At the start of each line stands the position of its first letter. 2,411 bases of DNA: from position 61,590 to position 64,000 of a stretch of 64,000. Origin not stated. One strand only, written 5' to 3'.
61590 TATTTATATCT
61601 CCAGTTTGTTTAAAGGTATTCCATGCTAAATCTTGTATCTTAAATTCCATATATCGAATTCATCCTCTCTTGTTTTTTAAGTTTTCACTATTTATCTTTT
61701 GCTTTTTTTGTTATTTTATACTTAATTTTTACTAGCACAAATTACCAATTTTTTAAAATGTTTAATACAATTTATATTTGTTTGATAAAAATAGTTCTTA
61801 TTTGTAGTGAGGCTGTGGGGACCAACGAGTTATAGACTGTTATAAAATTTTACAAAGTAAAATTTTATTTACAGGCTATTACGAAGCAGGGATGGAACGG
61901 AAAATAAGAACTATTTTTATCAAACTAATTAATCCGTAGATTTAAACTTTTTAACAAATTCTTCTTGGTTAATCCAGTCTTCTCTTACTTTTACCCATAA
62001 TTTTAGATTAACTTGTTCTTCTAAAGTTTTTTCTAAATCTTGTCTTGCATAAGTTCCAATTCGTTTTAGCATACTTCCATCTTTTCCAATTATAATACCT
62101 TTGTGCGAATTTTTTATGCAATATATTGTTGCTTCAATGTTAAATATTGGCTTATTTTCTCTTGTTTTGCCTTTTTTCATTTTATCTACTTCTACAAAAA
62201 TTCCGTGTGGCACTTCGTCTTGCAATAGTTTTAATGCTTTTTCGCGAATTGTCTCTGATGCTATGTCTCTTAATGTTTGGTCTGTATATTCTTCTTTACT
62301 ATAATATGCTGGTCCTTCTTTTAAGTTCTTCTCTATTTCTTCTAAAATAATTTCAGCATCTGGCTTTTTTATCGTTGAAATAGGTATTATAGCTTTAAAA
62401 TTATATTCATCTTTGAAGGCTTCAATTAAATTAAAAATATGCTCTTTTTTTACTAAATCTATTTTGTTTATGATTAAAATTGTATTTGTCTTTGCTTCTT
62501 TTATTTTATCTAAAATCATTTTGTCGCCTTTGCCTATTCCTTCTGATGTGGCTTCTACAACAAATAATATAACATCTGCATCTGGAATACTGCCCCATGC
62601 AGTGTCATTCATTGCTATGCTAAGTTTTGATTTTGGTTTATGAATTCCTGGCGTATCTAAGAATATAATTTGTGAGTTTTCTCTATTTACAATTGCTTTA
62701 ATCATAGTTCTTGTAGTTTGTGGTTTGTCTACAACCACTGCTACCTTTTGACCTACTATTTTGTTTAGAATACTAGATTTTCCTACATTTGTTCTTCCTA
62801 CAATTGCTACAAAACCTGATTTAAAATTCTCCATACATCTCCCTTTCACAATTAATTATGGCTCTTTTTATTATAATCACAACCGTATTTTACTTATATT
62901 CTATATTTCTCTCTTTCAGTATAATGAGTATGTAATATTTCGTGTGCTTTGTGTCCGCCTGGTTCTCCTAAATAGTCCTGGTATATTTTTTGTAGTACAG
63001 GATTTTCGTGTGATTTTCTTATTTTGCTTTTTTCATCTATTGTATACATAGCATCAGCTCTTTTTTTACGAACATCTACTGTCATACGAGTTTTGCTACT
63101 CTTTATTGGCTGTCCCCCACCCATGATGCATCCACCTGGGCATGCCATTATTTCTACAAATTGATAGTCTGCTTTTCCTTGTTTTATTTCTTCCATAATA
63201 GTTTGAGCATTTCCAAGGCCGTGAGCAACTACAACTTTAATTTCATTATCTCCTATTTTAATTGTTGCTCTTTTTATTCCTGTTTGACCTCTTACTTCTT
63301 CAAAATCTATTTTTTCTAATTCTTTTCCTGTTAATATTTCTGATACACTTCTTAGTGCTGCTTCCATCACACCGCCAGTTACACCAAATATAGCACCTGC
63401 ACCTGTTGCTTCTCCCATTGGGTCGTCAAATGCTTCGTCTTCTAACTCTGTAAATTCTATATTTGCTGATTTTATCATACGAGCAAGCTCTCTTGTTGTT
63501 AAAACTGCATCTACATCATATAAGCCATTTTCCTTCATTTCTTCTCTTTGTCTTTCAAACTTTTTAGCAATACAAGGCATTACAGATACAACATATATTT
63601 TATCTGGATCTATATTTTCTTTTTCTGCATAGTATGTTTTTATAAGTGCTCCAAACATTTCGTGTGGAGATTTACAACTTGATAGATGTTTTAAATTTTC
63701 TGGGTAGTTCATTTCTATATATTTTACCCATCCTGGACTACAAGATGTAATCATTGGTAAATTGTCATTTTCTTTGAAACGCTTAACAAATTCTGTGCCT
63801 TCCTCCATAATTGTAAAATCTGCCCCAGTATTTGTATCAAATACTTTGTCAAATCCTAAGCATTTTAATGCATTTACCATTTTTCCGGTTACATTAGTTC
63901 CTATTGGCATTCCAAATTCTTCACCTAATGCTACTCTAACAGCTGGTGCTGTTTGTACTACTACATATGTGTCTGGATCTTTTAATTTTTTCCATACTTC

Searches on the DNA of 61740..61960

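Call 104: search_rna_families(source=window, start=61740, end=61960, threshold=evalue, max_evalue=5)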
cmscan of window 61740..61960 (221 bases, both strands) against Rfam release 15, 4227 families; matches with E-value up to 5: 6.
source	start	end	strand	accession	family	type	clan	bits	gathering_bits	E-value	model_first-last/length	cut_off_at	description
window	61830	61881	+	RF04228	MIR6140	Gene; miRNA;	-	15.9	140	1.6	1-165/165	no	MIR6140 microRNA precursor family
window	61780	61925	+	RF04130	MIR7996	Gene; miRNA;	-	15.8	119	1.4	1-188/190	no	MIR7996 microRNA precursor family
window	61820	61892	+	RF04009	mir-754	Gene; miRNA;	-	15.6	84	2.4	1-78/78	no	mir-754 microRNA precursor family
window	61820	61885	+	RF00928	mir-590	Gene; miRNA;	-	14.5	65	4.1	1-86/86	no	mir-590 microRNA precursor family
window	61827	61883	+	RF03831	mir-627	Gene; miRNA;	-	13.6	86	4.3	1-87/87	no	mir-627 microRNA precursor family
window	61780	61925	+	RF04196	MIR5638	Gene; miRNA;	-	7.2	500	3.6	169-291/464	no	MIR5638 microRNA precursor family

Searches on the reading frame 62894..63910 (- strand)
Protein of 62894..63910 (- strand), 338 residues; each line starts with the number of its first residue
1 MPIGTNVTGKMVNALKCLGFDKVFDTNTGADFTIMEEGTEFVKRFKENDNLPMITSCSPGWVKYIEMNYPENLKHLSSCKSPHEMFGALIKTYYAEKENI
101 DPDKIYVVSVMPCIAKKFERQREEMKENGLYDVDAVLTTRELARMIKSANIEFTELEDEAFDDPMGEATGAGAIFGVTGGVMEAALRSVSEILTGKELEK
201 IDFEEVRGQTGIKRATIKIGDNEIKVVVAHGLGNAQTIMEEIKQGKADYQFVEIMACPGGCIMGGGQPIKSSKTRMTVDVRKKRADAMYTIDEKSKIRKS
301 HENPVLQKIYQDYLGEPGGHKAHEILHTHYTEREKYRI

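Call 54: find_encoding_contigs(protein=window:62894-63910:-, flank=10000, max_places=4)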
Protein window:62894-63910:- (338 aa): no gene with exactly this product is on record in the collection.
